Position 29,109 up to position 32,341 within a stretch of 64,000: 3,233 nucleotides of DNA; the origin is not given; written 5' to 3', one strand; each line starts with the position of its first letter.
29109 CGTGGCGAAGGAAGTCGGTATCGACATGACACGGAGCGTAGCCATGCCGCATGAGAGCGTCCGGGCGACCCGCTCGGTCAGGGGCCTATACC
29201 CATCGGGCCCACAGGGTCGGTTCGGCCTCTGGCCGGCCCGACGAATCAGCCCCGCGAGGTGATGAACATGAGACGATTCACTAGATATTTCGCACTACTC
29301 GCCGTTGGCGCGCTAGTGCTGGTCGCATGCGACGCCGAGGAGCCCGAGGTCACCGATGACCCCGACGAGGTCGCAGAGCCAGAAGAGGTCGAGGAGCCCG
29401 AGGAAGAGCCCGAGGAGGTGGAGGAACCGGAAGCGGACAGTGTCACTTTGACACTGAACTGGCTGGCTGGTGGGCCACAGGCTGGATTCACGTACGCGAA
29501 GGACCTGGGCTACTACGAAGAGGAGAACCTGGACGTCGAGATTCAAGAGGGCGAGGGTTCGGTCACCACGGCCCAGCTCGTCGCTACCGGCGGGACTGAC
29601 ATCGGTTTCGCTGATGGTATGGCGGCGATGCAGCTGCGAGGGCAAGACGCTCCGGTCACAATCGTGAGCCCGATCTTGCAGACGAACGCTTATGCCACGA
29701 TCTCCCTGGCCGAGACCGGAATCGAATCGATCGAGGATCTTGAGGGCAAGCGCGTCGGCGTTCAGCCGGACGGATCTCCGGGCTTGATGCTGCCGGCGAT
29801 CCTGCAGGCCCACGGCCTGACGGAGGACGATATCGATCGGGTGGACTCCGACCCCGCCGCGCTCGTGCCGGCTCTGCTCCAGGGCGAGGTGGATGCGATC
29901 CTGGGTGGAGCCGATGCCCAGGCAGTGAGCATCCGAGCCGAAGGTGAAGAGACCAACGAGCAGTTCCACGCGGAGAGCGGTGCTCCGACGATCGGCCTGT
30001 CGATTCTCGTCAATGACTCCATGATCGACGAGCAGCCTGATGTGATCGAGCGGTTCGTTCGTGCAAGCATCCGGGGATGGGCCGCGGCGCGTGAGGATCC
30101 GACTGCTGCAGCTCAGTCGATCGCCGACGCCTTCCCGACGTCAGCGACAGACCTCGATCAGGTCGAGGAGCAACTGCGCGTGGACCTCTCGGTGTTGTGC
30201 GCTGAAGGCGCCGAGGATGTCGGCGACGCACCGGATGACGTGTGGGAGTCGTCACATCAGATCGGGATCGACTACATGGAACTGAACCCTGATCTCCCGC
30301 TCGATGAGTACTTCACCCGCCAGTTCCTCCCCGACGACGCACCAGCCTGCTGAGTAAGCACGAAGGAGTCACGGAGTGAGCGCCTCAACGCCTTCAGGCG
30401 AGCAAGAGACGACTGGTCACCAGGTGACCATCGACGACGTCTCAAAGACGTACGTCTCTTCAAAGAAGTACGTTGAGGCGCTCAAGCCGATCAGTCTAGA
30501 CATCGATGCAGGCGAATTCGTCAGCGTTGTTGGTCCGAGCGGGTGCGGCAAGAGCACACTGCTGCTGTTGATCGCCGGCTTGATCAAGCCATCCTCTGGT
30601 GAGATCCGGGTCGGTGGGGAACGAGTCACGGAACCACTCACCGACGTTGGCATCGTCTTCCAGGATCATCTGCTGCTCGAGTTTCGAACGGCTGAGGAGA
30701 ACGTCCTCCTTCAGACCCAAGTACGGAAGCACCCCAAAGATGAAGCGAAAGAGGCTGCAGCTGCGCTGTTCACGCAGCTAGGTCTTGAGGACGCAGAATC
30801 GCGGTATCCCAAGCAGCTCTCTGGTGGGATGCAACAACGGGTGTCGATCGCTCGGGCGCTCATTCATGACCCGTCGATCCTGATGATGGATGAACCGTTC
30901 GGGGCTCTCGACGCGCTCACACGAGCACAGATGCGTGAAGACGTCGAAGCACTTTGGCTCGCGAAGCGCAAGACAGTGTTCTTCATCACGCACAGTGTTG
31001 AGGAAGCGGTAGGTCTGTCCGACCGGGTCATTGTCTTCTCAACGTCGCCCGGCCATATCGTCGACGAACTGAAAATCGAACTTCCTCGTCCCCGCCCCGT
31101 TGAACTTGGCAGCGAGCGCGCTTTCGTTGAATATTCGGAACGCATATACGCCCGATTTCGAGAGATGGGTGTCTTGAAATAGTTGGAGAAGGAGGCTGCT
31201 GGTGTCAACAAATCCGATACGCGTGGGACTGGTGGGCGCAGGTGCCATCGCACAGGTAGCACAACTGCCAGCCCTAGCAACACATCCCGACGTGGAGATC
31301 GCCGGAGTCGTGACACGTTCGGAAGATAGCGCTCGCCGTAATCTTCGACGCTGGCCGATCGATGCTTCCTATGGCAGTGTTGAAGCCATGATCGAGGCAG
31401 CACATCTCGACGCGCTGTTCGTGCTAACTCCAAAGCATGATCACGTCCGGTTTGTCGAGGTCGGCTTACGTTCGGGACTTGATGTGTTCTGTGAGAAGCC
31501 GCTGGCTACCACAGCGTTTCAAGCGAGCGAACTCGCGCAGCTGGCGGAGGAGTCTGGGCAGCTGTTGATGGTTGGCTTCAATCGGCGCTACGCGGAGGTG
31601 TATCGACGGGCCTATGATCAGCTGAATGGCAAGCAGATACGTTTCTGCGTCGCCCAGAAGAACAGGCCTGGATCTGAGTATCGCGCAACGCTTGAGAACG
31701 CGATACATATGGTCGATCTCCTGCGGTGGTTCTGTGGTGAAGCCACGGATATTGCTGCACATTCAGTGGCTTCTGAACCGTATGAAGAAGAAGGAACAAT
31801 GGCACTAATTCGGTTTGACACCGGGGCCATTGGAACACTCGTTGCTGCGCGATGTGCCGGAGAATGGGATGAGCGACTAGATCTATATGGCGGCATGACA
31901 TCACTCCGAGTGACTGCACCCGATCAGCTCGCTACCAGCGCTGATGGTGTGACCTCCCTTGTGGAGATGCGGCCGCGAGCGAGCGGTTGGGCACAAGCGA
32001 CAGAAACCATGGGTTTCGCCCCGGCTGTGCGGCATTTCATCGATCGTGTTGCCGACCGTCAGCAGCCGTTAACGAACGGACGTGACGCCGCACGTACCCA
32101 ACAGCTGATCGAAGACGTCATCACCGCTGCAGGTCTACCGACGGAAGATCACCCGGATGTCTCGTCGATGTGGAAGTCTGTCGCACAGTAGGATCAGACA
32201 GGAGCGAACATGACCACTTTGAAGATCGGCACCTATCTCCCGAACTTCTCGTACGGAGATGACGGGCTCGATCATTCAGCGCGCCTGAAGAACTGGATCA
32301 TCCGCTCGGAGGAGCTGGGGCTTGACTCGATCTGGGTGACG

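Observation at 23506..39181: AT-richer ~15.7 kb accessory island encoding an unassigned catabolic pathway with a NitT/TauT-type importer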

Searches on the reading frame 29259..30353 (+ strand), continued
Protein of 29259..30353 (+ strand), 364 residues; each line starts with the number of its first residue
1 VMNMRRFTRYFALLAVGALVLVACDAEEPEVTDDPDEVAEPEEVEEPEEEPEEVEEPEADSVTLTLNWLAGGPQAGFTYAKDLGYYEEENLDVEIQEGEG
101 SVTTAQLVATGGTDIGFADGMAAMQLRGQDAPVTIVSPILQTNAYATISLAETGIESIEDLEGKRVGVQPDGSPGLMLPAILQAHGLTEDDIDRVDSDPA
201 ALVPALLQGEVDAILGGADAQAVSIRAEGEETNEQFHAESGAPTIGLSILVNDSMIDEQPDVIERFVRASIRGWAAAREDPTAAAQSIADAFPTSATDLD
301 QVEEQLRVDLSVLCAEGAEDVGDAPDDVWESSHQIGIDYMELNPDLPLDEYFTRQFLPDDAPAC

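Call 78: find_encoding_contigs(protein=P0268, flank=10000, max_places=1)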
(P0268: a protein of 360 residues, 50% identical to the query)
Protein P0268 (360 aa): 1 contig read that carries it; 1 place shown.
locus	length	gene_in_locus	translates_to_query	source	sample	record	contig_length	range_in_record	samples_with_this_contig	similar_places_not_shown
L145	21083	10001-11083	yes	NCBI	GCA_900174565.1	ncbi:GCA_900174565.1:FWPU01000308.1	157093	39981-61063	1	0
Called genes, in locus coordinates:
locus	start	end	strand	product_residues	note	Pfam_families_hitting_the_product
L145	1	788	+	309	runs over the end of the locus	PF00005:ABC_tran, PF13304:AAA_21 (weak), PF13732:DrrA1-3_C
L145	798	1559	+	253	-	PF12679:ABC2_membrane_2, PF13346:ABC2_membrane_5 (faint), PF10920:DUF2705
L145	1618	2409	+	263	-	-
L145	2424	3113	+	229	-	PF11306:DUF3108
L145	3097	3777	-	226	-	PF00730:HhH-GPD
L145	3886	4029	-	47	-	-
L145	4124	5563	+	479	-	PF00342:PGI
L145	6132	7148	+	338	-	PF00356:LacI, PF00532:Peripla_BP_1, PF13407:Peripla_BP_4, PF13377:Peripla_BP_3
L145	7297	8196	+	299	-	PF01261:AP_endonuc_2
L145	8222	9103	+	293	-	PF00701:DHDPS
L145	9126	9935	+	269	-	PF00528:BPD_transp_1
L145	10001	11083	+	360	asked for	PF13379:NMT1_2, PF09084:NMT1, PF12974:Phosphonate-bd (weak)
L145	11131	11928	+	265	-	PF00005:ABC_tran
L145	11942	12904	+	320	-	PF01408:GFO_IDH_MocA, PF22725:GFO_IDH_MocA_C3, PF02894:GFO_IDH_MocA_C (weak)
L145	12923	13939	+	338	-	PF00296:Bac_luciferase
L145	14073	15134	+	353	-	PF01208:URO-D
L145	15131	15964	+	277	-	PF01261:AP_endonuc_2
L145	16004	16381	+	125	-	PF00190:Cupin_1 (weak), PF02311:AraC_binding (weak), PF07883:Cupin_2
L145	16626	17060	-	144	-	PF00293:NUDIX, PF14815:NUDIX_4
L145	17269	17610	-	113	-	PF01329:Pterin_4a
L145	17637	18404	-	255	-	PF00702:Hydrolase, PF12710:HAD, PF13419:HAD_2, PF13242:Hydrolase_like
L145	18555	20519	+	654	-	PF00664:ABC_membrane, PF00005:ABC_tran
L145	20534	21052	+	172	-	PF13527:Acetyltransf_9 (faint), PF13673:Acetyltransf_10, PF00583:Acetyltransf_1, PF13508:Acetyltransf_7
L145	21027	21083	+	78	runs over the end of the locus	-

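Call 79: find_encoding_contigs(protein=P0317, flank=10000, max_places=1)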
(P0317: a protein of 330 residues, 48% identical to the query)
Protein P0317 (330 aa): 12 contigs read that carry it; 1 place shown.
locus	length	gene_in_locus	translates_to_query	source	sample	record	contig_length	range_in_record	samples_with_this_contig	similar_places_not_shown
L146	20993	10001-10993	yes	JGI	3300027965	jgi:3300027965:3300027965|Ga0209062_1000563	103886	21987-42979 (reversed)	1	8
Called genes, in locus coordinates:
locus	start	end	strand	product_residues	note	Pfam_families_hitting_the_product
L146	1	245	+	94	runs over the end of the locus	PF04267:SoxD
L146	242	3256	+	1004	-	PF13510:Fer2_4, PF00890:FAD_binding_2 (faint), PF03486:HI0933_like (weak), PF07992:Pyr_redox_2, PF12831:FAD_oxidored (weak), PF17806:SO_alpha_A3, PF01571:GCV_T, PF08669:GCV_T_C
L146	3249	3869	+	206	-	PF04268:SoxG, PF01571:GCV_T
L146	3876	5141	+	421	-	PF07690:MFS_1, PF05977:MFS_3 (faint), PF07690:MFS_1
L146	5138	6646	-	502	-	PF00370:FGGY_N, PF02782:FGGY_C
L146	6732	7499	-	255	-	PF00106:adh_short, PF01370:Epimerase, PF02737:3HCDH_N (weak), PF03435:Sacchrp_dh_NADP (faint), PF08659:KR, PF13561:adh_short_C2, PF16363:GDP_Man_Dehyd (faint)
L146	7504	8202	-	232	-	-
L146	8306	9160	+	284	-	PF09339:HTH_IclR, PF12802:MarR_2 (weak), PF01614:IclR_C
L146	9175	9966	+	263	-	PF00528:BPD_transp_1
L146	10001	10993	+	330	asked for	PF13379:NMT1_2, PF09084:NMT1, PF16868:NMT1_3 (weak)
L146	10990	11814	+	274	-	PF00005:ABC_tran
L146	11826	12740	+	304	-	PF01073:3Beta_HSD, PF01370:Epimerase, PF04321:RmlD_sub_bind, PF16363:GDP_Man_Dehyd, PF02719:Polysacc_synt_2 (weak)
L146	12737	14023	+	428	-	PF07969:Amidohydro_3 (faint), PF01979:Amidohydro_1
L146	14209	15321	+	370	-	PF01547:SBP_bac_1 (faint), PF13416:SBP_bac_8, PF13343:SBP_bac_6 (weak)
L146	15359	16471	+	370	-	PF00005:ABC_tran, PF08402:TOBE_2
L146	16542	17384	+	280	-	PF00528:BPD_transp_1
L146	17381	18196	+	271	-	PF00528:BPD_transp_1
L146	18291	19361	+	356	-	PF02668:TauD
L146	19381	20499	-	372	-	PF02668:TauD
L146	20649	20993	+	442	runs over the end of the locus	PF07992:Pyr_redox_2 (faint), PF00070:Pyr_redox (faint), PF00890:FAD_binding_2, PF01266:DAO, PF01494:FAD_binding_3 (faint), PF13450:NAD_binding_8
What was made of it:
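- The SBP family at <50% identity sits in unrelated contexts (L146, call 79). A 48% SBP homologue lies near TauD-family genes (L146, call 79).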

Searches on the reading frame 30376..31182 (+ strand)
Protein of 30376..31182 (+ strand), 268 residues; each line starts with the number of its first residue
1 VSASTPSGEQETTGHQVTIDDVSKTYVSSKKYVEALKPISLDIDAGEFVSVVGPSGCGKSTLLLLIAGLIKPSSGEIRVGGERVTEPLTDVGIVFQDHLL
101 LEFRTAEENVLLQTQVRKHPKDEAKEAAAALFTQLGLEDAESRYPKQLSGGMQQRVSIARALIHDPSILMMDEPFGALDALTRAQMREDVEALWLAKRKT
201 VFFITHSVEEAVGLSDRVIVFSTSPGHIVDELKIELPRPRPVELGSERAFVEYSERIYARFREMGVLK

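Call 4: search_protein_families(library=pfam, proteins=[window:30376-31182:+])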
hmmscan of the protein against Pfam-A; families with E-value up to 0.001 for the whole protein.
window:30376-31182:+ (268 aa): 2 families
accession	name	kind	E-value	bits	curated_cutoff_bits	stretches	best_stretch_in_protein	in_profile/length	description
PF00005.33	ABC_tran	-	1.9e-34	119.6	25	1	36-175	1-136/137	ABC transporter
PF13304.12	AAA_21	-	0.00019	22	27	0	49-90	2-49/304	AAA domain, putative AbiEii toxin, Type IV TA system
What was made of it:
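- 30376..31182 (+): Module A: ABC ATPase. PF00005 (call 4).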

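Call 6: search_protein_families(library=ncbifam, proteins=[window:30376-31182:+], max_evalue=0.00001)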
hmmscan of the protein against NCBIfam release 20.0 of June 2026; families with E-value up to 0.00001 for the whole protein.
window:30376-31182:+ (268 aa): 185 families (the best 25 are shown)
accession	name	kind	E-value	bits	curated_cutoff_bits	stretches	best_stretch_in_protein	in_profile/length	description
NF040729.1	ABC_ATP_SaoA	equivalog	2.5e-70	236.7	360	1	17-243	2-228/248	ABC transporter ATP-binding protein SaoA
NF008421.0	PRK11248.1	equivalog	2.4e-63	214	357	1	33-238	14-219/255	taurine ABC transporter ATP-binding subunit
TIGR01184.1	ntrCD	subfamily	2.1e-59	200.9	291.8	1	36-241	1-209/230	nitrate ABC transporter ATP-binding protein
NF008420.0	PRK11247.1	equivalog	1.1e-58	198.4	395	1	12-248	8-230/257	aliphatic sulfonates ABC transporter ATP-binding protein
TIGR03265.1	PhnT2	equivalog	1.8e-55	188.6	457.7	1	16-222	4-209/353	putative 2-aminoethylphosphonate ABC transporter ATP-binding protein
TIGR01186.1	proV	subfamily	5.9e-53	180.3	326.6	1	35-223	8-205/363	betaine/proline/choline family ABC transporter ATP-binding protein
TIGR00968.1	3a0106s01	subfamily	4.1e-51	173.8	342.75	1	18-223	2-206/237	sulfate ABC transporter ATP-binding protein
NF006987.0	PRK09452.1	equivalog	1.7e-50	171.8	482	1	11-223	12-223/378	spermidine/putrescine ABC transporter ATP-binding protein PotA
NF008653.0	PRK11650.1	subfamily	4.6e-50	170.6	432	1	16-222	3-209/357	sn-glycerol-3-phosphate ABC transporter ATP-binding protein UgpC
NF040933.2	ABC_arch_GlcV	equivalog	4.3e-48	164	450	1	16-223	2-217/357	glucose ABC transporter ATP-binding protein GlcV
TIGR03258.1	PhnT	equivalog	1.2e-47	162.7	499.15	1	17-221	9-213/359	2-aminoethylphosphonate ABC transport system ATP-binding subunit PhnT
TIGR01187.1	potA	subfamily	6.2e-46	157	355.6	1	52-223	2-176/325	polyamine ABC transporter ATP-binding protein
NF040840.2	tungstate_WtpC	equivalog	1.7e-45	155.8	440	1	30-223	9-206/347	tungstate ABC transporter ATP-binding protein WtpC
NF043075.1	MMSYN1_0197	equivalog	2.5e-45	154.9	550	1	18-222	4-207/341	spermidine/putrescine ABC transporter ATP-binding protein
TIGR02673.1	FtsE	equivalog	1.1e-44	152.7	264.85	1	17-219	2-208/214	cell division ATP-binding protein FtsE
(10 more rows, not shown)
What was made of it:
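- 30376..31182 (+): SaoA scores 237 bits against a cut-off of 360 (call 6).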

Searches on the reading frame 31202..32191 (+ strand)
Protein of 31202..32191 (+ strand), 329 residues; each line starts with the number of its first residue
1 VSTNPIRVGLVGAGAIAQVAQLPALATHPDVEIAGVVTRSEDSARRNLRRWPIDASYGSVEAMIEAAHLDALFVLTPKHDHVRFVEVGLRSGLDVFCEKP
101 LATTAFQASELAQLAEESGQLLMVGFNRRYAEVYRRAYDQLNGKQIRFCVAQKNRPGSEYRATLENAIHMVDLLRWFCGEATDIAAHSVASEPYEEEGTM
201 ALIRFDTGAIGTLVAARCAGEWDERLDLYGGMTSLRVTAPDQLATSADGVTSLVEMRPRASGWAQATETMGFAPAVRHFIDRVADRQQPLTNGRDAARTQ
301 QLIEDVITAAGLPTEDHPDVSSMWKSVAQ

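Call 4: search_protein_families(library=pfam, proteins=[window:31202-32191:+])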
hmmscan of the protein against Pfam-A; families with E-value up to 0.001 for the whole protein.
window:31202-32191:+ (329 aa): 3 families
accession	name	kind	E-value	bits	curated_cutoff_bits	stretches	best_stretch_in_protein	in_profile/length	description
PF01408.29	GFO_IDH_MocA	-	1.1e-22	81.3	24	1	6-126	1-120/120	Oxidoreductase family, NAD-binding Rossmann fold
PF22725.1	GFO_IDH_MocA_C3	-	3.3e-08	34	27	1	162-230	45-118/124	GFO/IDH/MocA C-terminal domain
PF02894.22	GFO_IDH_MocA_C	-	0.00021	21.6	22.9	1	164-308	44-208/218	Oxidoreductase family, C-terminal alpha/beta domain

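Call 6: search_protein_families(library=ncbifam, proteins=[window:31202-32191:+], max_evalue=0.00001)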
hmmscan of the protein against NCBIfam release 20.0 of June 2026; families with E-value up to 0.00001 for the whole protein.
window:31202-32191:+ (329 aa): 7 families
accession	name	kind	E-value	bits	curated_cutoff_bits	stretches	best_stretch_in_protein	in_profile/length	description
TIGR04380.1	myo_inos_iolG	equivalog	2.8e-31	108.6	355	1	6-305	2-318/330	inositol 2-dehydrogenase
NF052679.1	InsChiInosDhIolG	equivalog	1.6e-17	63.5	540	1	6-179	3-186/343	bifunctional inositol 2-dehydrogenase/D-chiro-inositol 1-dehydrogenase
NF041392.1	XylDh_Gfo6_Halo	equivalog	5.1e-15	55.1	350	1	3-140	14-154/350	D-xylose 1-dehydrogenase Gfo6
NF008607.0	PRK11579.1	subfamily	3.9e-14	52.4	330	1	4-132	3-128/346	oxidoreductase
NF052479.1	LevoglcsnDh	equivalog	1.1e-12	47.4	650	1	6-131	4-136/386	levoglucosan dehydrogenase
NF040723.1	UDP-GlcNAcDh_Arch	equivalog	3e-12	46.7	450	1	6-227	1-227/302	UDP-N-acetylglucosamine 3-dehydrogenase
NF058561.1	BT_2158_fam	equivalog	1.4e-06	27.2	750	1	37-130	63-158/487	glycoside 3-dehydrogenase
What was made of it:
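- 31202..32191 (+): Module A: Gfo/Idh/MocA NAD(P) dehydrogenase, distantly IolG-like. PF01408 and its C-terminal domains (call 4). iolG scores 109 bits against a cut-off of 355 (call 6).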

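Call 35: search_solved_structures(query=window:31202-32191:+, max_evalue=1e-8)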
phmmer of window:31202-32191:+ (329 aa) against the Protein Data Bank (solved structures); distinct sequences matched with E-value up to 1e-8: 35.
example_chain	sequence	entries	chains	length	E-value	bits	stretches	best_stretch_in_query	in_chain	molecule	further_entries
1tlt_A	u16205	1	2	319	2.4e-25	92.9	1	1-306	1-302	PUTATIVE OXIDOREDUCTASE (VIRULENCE FACTOR mviM HOMOLOG)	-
3uuw_A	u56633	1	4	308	4.9e-24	88.5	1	5-309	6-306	Putative oxidoreductase with NAD(P)-binding Rossmann-fold domain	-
3cea_A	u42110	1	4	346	2.4e-17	66.6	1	4-298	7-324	Myo-inositol 2-dehydrogenase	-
3rc7_A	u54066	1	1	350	3.8e-17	65.9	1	3-142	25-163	Sugar 3-ketoreductase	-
3rbv_A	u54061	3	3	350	3.8e-17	65.9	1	3-142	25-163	Sugar 3-ketoreductase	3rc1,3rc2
3rcb_A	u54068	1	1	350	1.5e-16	64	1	3-142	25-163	Sugar 3-ketoreductase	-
3rc9_A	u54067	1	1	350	2.9e-16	63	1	3-142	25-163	Sugar 3-ketoreductase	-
4mkx_A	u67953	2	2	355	1.1e-13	54.6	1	3-140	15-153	Inositol dehydrogenase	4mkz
4n54_A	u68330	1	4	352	1.4e-13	54.2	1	4-140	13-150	Inositol dehydrogenase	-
1xea_A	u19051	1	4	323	1.7e-13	53.9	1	6-144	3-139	Oxidoreductase, Gfo/Idh/MocA family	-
3fhl_A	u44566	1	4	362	2.1e-13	53.6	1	1-137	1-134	Putative oxidoreductase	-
1zh8_A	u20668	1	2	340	3e-13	53.1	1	5-139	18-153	oxidoreductase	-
3ezy_A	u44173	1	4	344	5e-13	52.4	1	6-233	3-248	Dehydrogenase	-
4hkt_A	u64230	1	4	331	5.5e-13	52.3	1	6-301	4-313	Inositol 2-dehydrogenase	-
4gqa_A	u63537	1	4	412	6.1e-13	52.1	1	6-128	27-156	NAD binding Oxidoreductase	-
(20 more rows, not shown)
